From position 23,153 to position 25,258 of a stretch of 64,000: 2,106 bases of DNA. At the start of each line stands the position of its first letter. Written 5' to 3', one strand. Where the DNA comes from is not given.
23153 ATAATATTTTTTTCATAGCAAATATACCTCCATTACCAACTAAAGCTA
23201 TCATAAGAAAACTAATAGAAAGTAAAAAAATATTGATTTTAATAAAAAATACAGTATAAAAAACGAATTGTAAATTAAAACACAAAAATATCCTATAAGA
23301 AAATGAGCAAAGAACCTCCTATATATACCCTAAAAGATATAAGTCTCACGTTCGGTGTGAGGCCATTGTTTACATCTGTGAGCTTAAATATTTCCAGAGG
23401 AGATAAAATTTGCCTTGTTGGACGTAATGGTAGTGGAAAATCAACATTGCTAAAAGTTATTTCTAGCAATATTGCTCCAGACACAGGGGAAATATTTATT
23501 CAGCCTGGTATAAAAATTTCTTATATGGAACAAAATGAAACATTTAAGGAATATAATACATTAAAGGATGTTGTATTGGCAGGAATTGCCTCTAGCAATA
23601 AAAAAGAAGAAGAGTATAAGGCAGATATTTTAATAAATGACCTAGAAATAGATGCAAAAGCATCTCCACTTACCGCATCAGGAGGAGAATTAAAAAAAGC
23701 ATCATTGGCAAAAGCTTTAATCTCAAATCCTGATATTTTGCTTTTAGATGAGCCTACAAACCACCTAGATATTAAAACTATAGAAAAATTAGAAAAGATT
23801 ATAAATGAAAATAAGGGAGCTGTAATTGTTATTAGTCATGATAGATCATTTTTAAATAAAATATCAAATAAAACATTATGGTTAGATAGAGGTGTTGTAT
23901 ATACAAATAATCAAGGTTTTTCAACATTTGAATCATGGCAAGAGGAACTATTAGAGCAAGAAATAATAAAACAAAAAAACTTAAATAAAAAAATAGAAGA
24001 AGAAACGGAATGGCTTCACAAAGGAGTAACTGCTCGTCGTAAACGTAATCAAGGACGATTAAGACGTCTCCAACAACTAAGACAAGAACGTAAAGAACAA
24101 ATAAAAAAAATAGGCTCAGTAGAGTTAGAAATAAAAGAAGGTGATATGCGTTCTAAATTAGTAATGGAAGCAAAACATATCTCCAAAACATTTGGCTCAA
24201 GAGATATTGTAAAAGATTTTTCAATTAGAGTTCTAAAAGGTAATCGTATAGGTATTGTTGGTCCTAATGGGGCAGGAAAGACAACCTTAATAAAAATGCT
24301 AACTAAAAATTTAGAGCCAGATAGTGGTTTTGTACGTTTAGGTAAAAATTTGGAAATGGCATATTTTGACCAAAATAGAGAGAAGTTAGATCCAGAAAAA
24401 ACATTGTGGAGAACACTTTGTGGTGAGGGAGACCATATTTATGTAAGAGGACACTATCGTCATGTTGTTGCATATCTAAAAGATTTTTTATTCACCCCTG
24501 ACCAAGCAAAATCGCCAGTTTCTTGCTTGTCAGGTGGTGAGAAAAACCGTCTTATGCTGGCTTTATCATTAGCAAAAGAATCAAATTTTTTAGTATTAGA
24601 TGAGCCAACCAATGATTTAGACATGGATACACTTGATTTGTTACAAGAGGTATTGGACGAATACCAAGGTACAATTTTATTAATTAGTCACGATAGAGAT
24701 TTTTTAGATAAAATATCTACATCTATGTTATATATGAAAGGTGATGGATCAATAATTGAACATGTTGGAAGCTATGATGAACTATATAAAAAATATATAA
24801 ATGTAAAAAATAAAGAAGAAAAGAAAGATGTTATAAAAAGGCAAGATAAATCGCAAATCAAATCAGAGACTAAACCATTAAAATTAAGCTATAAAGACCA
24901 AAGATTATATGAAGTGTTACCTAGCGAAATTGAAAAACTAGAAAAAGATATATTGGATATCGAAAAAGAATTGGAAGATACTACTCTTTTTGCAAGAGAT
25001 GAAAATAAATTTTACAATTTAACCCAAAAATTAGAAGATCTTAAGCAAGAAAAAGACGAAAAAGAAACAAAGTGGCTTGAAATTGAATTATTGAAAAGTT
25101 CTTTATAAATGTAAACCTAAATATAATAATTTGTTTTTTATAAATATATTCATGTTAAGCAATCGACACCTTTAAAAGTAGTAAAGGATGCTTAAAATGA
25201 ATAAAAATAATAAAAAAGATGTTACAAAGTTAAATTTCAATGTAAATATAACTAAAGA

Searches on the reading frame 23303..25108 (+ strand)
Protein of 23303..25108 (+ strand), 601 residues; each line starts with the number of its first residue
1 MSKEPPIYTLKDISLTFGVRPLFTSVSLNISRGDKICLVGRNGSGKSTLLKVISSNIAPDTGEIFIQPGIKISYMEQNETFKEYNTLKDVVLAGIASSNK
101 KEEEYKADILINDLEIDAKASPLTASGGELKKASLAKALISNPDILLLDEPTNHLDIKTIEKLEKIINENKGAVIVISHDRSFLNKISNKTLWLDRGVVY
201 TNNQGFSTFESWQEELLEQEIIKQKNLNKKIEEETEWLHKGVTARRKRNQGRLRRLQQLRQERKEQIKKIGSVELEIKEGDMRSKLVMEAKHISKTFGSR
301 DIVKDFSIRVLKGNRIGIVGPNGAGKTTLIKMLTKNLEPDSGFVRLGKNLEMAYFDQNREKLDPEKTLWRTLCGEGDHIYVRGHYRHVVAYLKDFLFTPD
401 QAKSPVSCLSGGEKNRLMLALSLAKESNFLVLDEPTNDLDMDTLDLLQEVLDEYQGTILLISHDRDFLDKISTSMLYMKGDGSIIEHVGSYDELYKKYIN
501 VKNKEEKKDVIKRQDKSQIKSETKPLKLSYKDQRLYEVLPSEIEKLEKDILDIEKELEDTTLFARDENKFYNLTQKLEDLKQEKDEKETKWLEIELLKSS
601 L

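Call 66: search_protein_families(library=pfam, proteins=[window:23303-25108:+], max_evalue=0.00001)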
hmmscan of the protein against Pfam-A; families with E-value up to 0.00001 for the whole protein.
window:23303-25108:+ (601 aa): 11 families
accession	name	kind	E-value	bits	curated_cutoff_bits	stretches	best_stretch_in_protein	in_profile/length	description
PF00005.33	ABC_tran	-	1e-49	169.1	25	2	24-153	2-137/137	ABC transporter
PF13304.12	AAA_21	-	1.1e-19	72.1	27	0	122-182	235-301/304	AAA domain, putative AbiEii toxin, Type IV TA system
PF02463.25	SMC_N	-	4.4e-15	56.1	40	0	363-473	94-207/220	RecF/RecN/SMC N terminal domain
PF16326.10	ABC_tran_CTD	-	1.2e-13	51.5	32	1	527-595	1-68/69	ABC transporter C-terminal domain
PF00006.31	ATP-synt_ab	-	4.2e-09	36.8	29.5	0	305-339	6-40/213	ATP synthase alpha/beta family, nucleotide-binding domain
PF13401.12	AAA_22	-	1.4e-08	35.6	27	0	318-461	10-121/130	AAA domain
PF13555.12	AAA_29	-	1.5e-08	34.7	27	0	23-55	12-44/61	P-loop containing region of AAA domain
PF13191.12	AAA_16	-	2.4e-07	31.9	32.6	0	318-453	29-158/167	AAA ATPase domain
PF13238.12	AAA_18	-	1.9e-06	28.8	29.4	0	36-118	1-67/128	AAA domain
PF13604.12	AAA_30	-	3.8e-06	27.2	27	0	36-178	21-123/191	AAA domain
PF03193.22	RsgA_GTPase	-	5.8e-06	26.7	30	0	34-64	107-137/174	RsgA GTPase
